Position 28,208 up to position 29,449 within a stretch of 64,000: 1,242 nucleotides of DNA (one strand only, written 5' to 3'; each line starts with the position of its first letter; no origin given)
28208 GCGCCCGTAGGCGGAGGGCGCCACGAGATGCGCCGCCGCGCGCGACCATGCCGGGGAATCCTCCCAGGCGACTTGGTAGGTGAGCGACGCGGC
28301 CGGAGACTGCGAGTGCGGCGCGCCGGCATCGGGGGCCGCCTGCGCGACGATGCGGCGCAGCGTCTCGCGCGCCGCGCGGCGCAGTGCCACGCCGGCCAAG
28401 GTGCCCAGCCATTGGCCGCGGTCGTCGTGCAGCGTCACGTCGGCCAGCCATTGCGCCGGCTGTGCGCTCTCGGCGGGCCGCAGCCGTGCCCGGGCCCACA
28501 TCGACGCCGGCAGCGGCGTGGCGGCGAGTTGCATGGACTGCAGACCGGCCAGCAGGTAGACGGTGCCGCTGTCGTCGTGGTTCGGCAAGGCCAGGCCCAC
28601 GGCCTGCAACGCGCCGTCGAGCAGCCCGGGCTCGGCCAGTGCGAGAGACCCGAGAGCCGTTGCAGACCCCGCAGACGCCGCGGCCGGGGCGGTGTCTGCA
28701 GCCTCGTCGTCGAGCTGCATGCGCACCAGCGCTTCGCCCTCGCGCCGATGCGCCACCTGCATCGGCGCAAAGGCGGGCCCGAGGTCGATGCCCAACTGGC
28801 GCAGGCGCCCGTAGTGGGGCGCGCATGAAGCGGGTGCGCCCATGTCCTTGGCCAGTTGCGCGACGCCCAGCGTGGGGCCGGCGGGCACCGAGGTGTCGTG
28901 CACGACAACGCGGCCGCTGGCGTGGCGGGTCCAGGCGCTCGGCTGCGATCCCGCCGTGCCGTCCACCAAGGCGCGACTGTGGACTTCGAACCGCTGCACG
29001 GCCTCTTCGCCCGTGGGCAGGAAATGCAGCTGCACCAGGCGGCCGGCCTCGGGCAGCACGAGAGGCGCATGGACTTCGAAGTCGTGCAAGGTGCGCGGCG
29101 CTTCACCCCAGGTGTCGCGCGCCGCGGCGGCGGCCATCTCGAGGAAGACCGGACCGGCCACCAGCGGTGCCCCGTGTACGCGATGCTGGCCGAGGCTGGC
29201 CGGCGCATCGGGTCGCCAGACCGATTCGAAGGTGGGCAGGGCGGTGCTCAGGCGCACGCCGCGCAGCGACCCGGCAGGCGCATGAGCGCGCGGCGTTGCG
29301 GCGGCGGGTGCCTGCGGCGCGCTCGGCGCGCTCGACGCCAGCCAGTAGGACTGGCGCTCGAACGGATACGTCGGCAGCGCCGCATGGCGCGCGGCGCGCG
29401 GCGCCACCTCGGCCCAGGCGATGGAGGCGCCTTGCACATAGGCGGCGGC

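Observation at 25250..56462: Modules 2-6 encode the OH / CH2 / C=O / CH2 / OH pattern that pre-programmes a [6,6]-spiroketal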

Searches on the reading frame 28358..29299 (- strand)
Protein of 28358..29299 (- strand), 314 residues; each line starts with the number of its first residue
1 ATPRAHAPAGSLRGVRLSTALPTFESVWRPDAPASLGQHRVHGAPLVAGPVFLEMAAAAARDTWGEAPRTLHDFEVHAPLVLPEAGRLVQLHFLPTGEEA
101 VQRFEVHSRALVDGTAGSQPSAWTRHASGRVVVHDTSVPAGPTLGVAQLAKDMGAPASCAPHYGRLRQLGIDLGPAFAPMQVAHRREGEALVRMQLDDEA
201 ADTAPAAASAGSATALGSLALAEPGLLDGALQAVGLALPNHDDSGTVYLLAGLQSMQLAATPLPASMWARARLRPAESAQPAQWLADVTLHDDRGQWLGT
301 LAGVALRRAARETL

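Call 34: search_solved_structures(query=window:28358-29299:-, max_evalue=0.001, show_alignments=3)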
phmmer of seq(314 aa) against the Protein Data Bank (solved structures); distinct sequences matched with E-value up to 0.001: 12.
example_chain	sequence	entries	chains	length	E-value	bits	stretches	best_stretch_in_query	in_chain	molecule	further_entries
6mbf_A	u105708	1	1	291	9e-16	61.4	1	24-312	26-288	GphF Dehydratase 1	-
3kg9_A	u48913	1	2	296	9.1e-16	61.4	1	23-273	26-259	CurK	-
6mbh_A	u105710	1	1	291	9.9e-16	61.3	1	24-312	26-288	GphF Dehydratase 1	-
6mbg_A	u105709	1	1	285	4.5e-15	59.1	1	24-309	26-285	GphF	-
5tz7_A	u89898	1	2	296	4.5e-15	59.1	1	23-273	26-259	CurK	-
3kg6_A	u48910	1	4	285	1.2e-14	57.8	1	23-303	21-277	CurF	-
5tz5_A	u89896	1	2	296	1.6e-14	57.3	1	23-273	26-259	CurK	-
7zmf_A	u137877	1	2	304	1.4e-05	28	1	36-311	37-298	Putative polyketide synthase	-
5il6_A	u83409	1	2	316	3.2e-05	26.8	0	212-301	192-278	Polyketide synthase/nonribosomal peptide synthetase hybrid RzxB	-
3kg7_A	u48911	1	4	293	5.5e-05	26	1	35-311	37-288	CurH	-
8qk4_A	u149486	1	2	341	5.6e-05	26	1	24-305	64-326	Polyketide synthase PksJ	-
7zma_A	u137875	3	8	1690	0.00092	22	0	36-310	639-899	Putative polyketide synthase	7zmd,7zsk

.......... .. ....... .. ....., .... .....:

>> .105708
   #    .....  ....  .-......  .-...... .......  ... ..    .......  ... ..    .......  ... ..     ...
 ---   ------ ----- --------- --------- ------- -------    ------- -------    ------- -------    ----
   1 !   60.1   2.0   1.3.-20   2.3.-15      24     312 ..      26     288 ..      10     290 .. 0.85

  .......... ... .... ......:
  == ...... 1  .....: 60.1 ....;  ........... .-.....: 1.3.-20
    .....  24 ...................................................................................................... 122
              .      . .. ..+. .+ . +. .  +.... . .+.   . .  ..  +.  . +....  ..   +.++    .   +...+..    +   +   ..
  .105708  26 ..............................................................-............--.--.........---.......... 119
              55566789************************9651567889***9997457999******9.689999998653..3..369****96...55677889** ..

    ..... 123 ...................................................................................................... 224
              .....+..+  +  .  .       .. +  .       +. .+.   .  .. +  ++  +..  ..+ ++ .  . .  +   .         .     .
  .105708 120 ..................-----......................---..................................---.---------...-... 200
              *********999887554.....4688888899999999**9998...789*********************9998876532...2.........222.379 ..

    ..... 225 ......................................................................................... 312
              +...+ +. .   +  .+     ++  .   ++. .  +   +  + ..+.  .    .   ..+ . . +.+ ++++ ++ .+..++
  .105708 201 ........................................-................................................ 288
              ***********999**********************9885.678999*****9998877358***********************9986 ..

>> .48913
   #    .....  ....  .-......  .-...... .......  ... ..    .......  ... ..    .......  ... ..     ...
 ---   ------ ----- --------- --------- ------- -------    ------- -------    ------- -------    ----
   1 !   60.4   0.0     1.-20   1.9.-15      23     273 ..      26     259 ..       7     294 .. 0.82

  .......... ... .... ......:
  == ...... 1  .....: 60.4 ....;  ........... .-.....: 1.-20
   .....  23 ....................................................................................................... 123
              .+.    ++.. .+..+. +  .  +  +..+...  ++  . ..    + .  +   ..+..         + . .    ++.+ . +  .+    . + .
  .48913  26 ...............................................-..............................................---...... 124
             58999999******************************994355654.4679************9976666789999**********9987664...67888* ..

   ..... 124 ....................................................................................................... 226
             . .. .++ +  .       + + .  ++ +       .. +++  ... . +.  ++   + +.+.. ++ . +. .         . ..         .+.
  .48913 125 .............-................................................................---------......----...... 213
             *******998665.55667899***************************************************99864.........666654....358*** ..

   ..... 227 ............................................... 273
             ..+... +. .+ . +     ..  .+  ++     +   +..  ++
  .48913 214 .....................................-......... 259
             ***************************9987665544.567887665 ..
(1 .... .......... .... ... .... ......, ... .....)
